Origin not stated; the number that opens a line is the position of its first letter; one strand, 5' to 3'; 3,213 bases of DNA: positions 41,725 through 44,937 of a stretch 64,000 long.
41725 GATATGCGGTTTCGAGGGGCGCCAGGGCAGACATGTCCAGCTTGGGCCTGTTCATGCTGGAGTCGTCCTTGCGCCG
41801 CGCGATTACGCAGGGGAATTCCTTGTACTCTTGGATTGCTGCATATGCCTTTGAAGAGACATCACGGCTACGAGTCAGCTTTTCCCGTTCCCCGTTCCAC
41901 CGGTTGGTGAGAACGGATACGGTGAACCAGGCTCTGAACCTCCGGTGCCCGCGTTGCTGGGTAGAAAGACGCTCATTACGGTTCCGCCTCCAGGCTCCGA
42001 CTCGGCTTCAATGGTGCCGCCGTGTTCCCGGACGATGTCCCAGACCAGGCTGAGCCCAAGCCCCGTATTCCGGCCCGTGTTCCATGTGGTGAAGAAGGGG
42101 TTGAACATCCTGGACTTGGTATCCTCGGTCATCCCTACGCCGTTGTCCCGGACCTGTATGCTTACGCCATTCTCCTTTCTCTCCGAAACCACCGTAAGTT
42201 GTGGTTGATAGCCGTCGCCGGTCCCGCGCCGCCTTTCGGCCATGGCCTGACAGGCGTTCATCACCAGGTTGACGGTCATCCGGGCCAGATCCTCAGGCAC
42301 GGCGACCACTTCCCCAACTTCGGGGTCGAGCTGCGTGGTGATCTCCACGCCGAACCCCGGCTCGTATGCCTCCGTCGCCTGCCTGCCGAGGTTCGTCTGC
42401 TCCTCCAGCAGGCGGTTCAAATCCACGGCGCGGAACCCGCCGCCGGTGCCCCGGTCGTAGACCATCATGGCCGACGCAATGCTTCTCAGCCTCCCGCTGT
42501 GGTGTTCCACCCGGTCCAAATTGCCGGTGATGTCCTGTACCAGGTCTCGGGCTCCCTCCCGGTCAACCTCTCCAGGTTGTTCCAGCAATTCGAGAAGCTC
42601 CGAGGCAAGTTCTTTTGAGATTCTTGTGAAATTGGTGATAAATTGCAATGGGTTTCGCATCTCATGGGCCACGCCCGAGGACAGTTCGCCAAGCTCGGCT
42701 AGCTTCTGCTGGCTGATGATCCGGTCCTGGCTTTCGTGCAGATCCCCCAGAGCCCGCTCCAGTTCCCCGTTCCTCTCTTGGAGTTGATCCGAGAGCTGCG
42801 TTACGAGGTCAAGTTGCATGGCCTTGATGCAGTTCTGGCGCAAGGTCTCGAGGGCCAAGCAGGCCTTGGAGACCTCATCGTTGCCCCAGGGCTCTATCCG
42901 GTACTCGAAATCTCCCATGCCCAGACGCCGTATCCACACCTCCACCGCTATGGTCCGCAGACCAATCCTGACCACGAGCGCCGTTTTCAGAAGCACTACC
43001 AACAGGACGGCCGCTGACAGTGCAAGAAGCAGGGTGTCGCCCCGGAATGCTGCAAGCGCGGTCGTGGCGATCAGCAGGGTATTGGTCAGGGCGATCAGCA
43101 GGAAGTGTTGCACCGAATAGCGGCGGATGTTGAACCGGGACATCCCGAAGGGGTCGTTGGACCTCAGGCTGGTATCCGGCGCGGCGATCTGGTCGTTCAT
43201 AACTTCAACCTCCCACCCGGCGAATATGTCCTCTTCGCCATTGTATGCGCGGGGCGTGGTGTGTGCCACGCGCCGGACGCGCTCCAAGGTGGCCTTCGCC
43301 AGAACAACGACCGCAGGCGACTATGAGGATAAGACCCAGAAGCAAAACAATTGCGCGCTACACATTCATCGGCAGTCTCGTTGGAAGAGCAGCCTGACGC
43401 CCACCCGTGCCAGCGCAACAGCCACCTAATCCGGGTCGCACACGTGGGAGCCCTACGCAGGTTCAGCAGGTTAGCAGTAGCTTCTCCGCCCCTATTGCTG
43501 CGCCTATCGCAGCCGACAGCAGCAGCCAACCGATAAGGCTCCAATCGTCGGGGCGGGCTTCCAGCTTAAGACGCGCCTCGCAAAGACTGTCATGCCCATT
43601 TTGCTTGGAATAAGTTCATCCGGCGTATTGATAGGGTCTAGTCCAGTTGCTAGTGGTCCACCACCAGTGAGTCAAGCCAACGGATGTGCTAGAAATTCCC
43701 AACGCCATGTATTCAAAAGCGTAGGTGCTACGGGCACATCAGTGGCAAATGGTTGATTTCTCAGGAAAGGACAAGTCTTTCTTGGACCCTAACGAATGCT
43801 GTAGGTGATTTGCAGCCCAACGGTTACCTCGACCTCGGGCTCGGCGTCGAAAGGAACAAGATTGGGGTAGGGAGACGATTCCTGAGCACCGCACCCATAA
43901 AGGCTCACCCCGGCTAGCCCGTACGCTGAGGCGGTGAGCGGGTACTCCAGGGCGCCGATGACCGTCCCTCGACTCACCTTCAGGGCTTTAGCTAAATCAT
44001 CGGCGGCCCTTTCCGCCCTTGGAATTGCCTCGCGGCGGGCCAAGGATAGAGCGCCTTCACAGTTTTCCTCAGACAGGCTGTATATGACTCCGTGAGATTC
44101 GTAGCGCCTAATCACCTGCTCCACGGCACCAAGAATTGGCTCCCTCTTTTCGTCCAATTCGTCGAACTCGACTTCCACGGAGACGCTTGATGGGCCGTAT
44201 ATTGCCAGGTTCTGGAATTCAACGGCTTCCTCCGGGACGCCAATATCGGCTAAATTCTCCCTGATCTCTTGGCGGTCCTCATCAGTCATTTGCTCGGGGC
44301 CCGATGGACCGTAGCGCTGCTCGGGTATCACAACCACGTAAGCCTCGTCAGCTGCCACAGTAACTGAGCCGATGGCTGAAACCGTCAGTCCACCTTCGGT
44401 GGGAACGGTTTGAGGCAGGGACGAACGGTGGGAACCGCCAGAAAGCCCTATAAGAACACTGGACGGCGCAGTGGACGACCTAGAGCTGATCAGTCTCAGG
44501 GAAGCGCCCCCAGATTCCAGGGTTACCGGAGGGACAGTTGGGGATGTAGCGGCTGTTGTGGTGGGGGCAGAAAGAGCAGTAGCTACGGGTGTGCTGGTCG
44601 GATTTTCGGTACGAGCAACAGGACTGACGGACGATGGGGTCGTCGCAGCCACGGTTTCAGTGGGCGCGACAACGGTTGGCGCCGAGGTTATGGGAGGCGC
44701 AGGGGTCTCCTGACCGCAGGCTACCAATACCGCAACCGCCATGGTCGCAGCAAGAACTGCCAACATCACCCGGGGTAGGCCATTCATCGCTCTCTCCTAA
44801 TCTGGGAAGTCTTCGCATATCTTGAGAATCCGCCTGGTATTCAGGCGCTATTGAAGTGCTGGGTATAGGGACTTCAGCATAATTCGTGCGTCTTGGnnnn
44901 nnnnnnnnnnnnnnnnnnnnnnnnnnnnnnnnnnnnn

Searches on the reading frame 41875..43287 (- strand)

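Call 11: search_protein_families(library=pfam, proteins=[window:41875-43287:-], max_evalue=0.00001)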
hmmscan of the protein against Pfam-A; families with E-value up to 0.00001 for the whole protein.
window:41875-43287:- (470 aa): 1 family
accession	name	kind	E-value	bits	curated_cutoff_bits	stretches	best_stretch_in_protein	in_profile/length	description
PF02518.31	HATPase_c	-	5.9e-22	78.7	26.4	1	331-444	3-109/111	Histidine kinase-, DNA gyrase B-, and HSP90-like ATPase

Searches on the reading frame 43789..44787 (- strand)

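Call 11: search_protein_families(library=pfam, proteins=[window:43789-44787:-], max_evalue=0.00001)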
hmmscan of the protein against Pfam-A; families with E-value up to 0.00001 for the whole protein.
window:43789-44787:- (332 aa): 1 family
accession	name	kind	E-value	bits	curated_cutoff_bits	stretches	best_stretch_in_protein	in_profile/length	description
PF04402.19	SIMPL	-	3.5e-10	40.9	25.2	1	134-281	1-160/205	Protein of unknown function (DUF541)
